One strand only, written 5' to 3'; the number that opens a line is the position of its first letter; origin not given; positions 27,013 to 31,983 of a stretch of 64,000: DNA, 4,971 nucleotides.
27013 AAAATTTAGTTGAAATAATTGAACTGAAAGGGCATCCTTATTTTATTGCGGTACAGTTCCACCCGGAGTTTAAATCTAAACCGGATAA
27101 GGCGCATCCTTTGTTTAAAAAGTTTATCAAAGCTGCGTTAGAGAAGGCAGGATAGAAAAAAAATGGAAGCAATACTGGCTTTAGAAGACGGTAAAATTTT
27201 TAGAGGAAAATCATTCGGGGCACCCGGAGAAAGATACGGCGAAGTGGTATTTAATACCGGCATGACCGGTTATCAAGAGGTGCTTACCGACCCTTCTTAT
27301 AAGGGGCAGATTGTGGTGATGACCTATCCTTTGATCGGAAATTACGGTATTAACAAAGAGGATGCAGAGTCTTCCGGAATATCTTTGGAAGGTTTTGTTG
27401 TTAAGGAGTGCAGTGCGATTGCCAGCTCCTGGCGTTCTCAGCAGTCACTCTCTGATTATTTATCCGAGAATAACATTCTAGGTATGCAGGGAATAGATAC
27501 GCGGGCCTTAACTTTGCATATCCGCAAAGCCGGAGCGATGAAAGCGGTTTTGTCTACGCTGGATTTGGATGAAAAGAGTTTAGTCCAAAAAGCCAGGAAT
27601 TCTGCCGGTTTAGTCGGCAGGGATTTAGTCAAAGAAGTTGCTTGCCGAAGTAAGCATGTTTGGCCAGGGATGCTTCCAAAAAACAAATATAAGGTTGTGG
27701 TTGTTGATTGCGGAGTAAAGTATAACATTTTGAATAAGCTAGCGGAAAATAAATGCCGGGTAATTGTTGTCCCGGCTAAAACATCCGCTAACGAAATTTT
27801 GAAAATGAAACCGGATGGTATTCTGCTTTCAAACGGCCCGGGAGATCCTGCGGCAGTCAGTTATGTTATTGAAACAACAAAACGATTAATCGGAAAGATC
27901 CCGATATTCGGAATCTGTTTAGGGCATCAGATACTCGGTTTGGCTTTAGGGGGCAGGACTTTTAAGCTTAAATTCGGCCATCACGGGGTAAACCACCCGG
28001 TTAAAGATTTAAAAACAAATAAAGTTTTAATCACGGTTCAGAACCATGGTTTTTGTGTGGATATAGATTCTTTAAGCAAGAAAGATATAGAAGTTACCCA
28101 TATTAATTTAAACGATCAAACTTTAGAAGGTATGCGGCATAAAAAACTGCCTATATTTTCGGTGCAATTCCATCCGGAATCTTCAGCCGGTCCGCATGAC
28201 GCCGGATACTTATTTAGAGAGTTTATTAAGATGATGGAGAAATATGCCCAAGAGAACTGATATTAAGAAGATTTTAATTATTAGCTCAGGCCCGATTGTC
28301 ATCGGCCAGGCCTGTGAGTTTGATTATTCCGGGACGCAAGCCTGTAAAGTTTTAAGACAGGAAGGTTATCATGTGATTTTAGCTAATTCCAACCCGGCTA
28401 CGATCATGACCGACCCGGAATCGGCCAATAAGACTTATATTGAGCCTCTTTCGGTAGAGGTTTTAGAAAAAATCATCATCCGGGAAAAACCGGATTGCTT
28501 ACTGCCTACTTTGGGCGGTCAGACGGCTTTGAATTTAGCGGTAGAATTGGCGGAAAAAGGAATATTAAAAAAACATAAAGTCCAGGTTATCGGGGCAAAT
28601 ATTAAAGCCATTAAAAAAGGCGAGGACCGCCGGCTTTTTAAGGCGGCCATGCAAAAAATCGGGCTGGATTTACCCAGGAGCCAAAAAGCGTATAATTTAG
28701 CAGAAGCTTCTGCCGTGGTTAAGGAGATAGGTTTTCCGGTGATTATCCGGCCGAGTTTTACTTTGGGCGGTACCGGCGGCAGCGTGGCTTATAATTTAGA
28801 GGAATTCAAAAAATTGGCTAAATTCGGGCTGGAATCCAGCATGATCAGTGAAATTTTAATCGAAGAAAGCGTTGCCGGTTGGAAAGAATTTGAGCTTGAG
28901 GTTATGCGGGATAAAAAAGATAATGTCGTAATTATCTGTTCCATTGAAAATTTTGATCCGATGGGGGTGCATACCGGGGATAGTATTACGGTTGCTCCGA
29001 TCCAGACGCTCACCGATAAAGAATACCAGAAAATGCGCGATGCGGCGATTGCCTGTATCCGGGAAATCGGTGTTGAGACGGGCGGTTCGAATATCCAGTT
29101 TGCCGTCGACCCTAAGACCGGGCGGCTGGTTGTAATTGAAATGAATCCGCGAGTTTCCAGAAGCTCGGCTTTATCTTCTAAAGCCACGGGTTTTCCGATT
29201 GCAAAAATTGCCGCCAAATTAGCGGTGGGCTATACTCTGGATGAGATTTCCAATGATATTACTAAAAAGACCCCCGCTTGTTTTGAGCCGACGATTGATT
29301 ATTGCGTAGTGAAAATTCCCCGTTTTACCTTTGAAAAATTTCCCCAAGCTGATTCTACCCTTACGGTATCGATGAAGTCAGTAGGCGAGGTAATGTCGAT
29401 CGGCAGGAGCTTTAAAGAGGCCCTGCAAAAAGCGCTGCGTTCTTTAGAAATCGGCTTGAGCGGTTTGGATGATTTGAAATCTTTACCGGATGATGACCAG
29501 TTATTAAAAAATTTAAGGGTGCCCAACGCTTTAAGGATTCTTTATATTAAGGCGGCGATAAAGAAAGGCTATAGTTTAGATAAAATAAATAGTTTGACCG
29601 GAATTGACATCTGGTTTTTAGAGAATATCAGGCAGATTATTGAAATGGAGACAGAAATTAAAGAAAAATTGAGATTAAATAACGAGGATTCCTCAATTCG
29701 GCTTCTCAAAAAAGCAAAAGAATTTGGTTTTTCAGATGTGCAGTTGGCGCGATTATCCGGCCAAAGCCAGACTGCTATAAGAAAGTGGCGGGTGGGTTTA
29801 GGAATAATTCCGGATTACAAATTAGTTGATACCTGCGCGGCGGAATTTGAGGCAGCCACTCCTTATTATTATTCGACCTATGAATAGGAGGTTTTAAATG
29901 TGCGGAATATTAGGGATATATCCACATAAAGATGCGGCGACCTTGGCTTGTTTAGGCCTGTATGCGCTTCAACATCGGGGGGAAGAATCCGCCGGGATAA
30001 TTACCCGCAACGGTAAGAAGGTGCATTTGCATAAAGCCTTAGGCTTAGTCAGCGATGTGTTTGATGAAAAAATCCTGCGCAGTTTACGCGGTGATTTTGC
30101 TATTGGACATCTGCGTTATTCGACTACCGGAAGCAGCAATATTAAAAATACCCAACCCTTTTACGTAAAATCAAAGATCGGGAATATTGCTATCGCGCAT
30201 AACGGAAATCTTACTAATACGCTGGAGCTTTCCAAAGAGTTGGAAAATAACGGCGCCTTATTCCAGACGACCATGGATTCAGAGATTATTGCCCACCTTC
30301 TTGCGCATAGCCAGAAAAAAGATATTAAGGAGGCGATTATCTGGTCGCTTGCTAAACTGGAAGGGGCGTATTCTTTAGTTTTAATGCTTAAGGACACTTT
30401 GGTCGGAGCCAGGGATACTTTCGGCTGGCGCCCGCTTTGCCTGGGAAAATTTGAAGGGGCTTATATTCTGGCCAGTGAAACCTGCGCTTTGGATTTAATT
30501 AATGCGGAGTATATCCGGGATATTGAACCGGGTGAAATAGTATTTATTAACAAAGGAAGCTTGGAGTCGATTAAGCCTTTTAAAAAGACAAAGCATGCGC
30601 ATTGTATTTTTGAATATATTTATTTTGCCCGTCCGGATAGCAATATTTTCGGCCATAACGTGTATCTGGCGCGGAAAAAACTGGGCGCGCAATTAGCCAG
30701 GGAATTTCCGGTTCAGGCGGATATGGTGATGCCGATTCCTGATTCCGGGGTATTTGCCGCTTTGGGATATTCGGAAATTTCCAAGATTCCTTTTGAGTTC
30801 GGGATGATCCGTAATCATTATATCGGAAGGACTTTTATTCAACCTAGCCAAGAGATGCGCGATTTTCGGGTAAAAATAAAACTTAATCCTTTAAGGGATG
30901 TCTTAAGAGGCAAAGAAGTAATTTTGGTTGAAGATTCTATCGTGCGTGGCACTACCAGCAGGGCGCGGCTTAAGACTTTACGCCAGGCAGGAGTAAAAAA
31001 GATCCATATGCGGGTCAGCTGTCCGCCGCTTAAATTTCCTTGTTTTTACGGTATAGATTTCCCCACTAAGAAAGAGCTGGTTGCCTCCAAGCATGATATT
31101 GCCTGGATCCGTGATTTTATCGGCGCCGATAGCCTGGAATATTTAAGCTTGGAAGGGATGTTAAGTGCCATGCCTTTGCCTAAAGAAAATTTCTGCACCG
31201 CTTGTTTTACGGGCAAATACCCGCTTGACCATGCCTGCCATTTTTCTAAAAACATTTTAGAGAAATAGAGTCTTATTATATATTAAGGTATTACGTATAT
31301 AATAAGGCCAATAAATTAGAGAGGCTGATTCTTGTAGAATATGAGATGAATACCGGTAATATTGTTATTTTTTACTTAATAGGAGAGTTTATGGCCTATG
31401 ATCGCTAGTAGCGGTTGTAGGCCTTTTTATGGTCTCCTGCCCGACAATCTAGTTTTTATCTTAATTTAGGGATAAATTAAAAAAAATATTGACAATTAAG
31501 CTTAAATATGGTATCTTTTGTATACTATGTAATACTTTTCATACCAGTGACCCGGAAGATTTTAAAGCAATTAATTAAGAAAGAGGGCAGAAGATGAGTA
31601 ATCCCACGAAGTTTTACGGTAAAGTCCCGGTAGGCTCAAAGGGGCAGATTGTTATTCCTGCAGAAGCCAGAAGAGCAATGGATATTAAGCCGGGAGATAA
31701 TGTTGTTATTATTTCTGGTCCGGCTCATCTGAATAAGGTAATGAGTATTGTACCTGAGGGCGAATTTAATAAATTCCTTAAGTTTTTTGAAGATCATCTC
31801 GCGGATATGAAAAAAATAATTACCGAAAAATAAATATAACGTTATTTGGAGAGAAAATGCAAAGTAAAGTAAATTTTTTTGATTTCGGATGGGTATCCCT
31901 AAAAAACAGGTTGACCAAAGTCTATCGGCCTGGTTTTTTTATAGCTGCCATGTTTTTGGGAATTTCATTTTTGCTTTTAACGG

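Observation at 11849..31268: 19-kb co-directional nitrogen supercluster collecting ammonium uptake with ammonia- and glutamine-amide-consuming enzymes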

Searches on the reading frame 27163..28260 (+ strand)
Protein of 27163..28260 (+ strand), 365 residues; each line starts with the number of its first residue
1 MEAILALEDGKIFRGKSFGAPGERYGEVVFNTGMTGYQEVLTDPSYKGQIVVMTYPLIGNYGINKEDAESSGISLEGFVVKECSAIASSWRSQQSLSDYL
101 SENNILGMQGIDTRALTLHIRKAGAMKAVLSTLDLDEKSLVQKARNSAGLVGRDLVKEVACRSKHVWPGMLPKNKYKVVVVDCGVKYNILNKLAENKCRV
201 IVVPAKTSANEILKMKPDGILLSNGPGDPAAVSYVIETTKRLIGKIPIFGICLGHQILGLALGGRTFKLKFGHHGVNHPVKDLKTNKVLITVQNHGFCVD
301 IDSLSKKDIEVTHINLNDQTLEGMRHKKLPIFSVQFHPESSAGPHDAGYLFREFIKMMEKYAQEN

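Call 4: search_protein_families(library=pfam, proteins=[window:27163-28260:+])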
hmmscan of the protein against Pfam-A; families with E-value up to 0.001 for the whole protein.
window:27163-28260:+ (365 aa): 3 families
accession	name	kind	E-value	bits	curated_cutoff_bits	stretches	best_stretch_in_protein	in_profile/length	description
PF00117.34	GATase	-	8.5e-60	202.1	22.8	1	179-357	1-190/190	Glutamine amidotransferase class-I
PF00988.28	CPSase_sm_chain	-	4.3e-56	188.6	27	1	5-130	1-126/126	Carbamoyl-phosphate synthase small chain, CPSase domain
PF07722.19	Peptidase_C26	-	5.7e-08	33.2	20.5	1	244-268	104-128/219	Peptidase C26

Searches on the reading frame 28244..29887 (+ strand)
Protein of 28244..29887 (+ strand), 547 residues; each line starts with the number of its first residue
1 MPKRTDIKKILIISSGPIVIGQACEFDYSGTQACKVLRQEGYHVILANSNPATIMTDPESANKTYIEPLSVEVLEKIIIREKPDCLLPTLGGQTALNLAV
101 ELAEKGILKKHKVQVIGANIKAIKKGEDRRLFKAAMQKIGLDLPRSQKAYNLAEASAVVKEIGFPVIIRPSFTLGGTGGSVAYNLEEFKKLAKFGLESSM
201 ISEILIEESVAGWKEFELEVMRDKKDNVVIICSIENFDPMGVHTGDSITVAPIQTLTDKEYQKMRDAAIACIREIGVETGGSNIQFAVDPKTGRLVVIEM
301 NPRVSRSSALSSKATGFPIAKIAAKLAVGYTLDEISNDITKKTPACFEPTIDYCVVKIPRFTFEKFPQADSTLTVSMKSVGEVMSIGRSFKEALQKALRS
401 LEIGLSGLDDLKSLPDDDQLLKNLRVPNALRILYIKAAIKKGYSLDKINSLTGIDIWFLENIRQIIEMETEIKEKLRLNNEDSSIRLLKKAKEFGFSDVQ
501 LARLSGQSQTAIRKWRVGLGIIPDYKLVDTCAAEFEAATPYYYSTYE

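Call 4: search_protein_families(library=pfam, proteins=[window:28244-29887:+])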
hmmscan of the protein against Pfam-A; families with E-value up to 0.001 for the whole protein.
window:28244-29887:+ (547 aa): 7 families
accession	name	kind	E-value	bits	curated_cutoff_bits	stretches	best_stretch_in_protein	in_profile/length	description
PF02786.22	CPSase_L_D2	-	4.3e-72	242.5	19.8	1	128-334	1-210/211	Carbamoyl-phosphate synthase L chain, ATP binding domain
PF25596.1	CPSase_L_D1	-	5.3e-46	155.7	27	1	7-125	2-118/118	Carbamoyl phosphate synthase preATP-grasp domain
PF02787.25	CPSase_L_D3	-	2.1e-24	85.7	26.6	1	423-504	2-79/80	Carbamoyl-phosphate synthetase large chain, oligomerisation domain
PF02222.28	ATP-grasp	-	1.3e-06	28.6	27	1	135-305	2-164/179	ATP-grasp domain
PF07478.18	Dala_Dala_lig_C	-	4e-06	26.9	24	1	154-302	27-174/204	D-ala D-ala ligase C-terminus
PF13535.11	ATP-grasp_4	-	9.1e-06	25.8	27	1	163-303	2-151/160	ATP-grasp domain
PF01071.24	GARS_A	-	0.00037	20.8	27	1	131-267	5-149/194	Phosphoribosylglycinamide synthetase, ATP-grasp (A) domain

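Call 20: search_protein_families(library=ncbifam, proteins=[window:28244-29887:+], max_evalue=0.01)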
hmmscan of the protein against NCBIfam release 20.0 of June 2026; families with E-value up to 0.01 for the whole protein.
window:28244-29887:+ (547 aa): 37 families (the best 25 are shown)
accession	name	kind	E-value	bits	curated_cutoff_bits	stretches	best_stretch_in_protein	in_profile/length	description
NF003671.0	PRK05294.1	equivalog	8.9e-275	914.2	599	1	1-547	1-542/1058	carbamoyl-phosphate synthase large subunit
TIGR01369.1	CPSaseII_lrg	equivalog_domain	2.1e-260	866.6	1027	1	2-547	1-543/1052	carbamoyl-phosphate synthase (glutamine-hydrolyzing) large subunit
NF006406.0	PRK08654.1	equivalog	2.2e-19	69.4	739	1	8-342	3-330/499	acetyl-CoA carboxylase biotin carboxylase subunit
NF006286.0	PRK08462.1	equivalog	2.8e-18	66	740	1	6-334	3-325/445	acetyl-CoA carboxylase biotin carboxylase subunit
NF006367.0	PRK08591.1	subfamily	1.2e-17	63.8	597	1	8-341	3-330/451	acetyl-CoA carboxylase biotin carboxylase subunit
NF053643.1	Ddl_archaea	equivalog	2.2e-17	63.1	500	1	38-340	19-309/367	putative pseudomurein biosynthesis ATP-grasp protein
TIGR00514.1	accC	equivalog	3.9e-17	62.2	626.5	1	8-341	3-330/449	acetyl-CoA carboxylase biotin carboxylase subunit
NF004085.0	PRK05586.1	equivalog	2.9e-15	56.1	723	1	7-341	2-330/448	acetyl-CoA carboxylase biotin carboxylase subunit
NF005525.0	PRK07178.1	equivalog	3.6e-15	55.6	768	1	63-342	57-329/471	acetyl-CoA carboxylase biotin carboxylase subunit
NF009554.0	PRK12999.1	equivalog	3.4e-14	51.6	965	1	109-340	100-333/1147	pyruvate carboxylase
TIGR01235.1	pyruv_carbox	equivalog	1.1e-13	49.6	1114.45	1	76-337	68-326/1143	pyruvate carboxylase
NF009402.0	PRK12767.1-1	equivalog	2.9e-13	49.3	218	1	29-311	15-283/329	carbamoyl phosphate synthase-like protein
NF006287.0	PRK08463.1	equivalog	9.1e-12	44.5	775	1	108-342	94-331/479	acetyl-CoA carboxylase subunit A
NF009471.0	PRK12833.1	equivalog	1.5e-11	43.5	686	1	6-345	4-337/467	acetyl-CoA carboxylase biotin carboxylase subunit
TIGR01205.1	D_ala_D_alaTIGR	subfamily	7.5e-11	41.6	245.65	1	29-302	19-285/318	D-alanine--D-alanine ligase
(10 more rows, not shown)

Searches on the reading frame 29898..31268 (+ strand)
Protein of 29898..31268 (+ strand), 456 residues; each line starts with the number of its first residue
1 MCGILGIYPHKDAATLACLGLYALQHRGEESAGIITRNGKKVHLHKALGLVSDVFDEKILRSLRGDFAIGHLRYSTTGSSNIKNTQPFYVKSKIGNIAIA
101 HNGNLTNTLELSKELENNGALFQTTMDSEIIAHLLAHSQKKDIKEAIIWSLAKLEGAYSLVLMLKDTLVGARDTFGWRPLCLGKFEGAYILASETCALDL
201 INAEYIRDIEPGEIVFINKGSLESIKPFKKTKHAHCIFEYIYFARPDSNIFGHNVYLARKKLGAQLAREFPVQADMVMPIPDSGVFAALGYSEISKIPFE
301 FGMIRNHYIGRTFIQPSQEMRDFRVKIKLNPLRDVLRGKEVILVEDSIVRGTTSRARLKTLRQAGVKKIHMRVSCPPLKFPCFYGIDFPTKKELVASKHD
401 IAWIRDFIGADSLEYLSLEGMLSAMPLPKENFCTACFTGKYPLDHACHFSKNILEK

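Call 4: search_protein_families(library=pfam, proteins=[window:29898-31268:+])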
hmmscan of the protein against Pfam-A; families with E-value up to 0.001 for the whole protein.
window:29898-31268:+ (456 aa): 4 families
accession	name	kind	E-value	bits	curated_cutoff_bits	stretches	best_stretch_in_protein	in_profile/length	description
PF13537.11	GATase_7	-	5e-20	72.2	25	1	81-198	9-121/123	Glutamine amidotransferase domain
PF13522.11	GATase_6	-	2.7e-18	66.7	27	1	63-194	8-130/130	Glutamine amidotransferase domain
PF13230.11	GATase_4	-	5.9e-07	29.1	23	1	58-109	62-115/272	Glutamine amidotransferases class-II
PF00156.33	Pribosyltran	-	9.2e-06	25.5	26.3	1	254-375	10-124/158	Phosphoribosyl transferase domain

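Call 20: search_protein_families(library=ncbifam, proteins=[window:29898-31268:+], max_evalue=0.01)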
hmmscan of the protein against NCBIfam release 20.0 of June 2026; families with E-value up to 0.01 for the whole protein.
window:29898-31268:+ (456 aa): 8 families
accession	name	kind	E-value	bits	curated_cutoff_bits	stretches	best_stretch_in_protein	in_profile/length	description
TIGR01134.1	purF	equivalog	6.2e-159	530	350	1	2-442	1-432/432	amidophosphoribosyltransferase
NF001484.0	PRK00331.1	subfamily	7.6e-39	133.6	381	1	1-230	1-228/601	isomerizing glutamine--fructose-6-phosphate transaminase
TIGR01135.1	glmS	equivalog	5.4e-35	121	418.05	1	2-236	1-233/607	glutamine--fructose-6-phosphate transaminase (isomerizing)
TIGR01536.1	asn_synth_AEB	equivalog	3.9e-21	75.6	267.1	1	2-202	1-170/517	asparagine synthase (glutamine-hydrolyzing)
NF006949.0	PRK09431.1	equivalog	7.7e-14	51.1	499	1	68-223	45-189/554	asparagine synthase B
TIGR03108.1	eps_aminotran_1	hypoth_equivalog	1.1e-09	37.6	816.9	1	68-199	45-167/628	XrtA/PEP-CTERM system amidotransferase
TIGR03104.1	trio_amidotrans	equivalog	1.7e-08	33.2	570.1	1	64-198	40-165/589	N-acetylglutaminylglutamine amidotransferase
NF004689.0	PRK06031.1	equivalog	0.0075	15.5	175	0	328-373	143-189/233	phosphoribosyltransferase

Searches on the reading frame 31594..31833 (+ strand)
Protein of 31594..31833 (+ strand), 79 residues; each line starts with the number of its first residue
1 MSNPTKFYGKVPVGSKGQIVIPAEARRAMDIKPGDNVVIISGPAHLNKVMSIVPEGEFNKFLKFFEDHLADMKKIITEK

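Call 32: search_protein_families(library=pfam, proteins=[window:31594-31833:+])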
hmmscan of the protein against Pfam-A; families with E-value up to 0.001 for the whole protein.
window:31594-31833:+ (79 aa): 1 family
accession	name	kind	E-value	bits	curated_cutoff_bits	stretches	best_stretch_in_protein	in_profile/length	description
PF04014.23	MazE_antitoxin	-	7.7e-09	35.8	24.7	1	12-40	3-31/48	Antidote-toxin recognition MazE, bacterial antitoxin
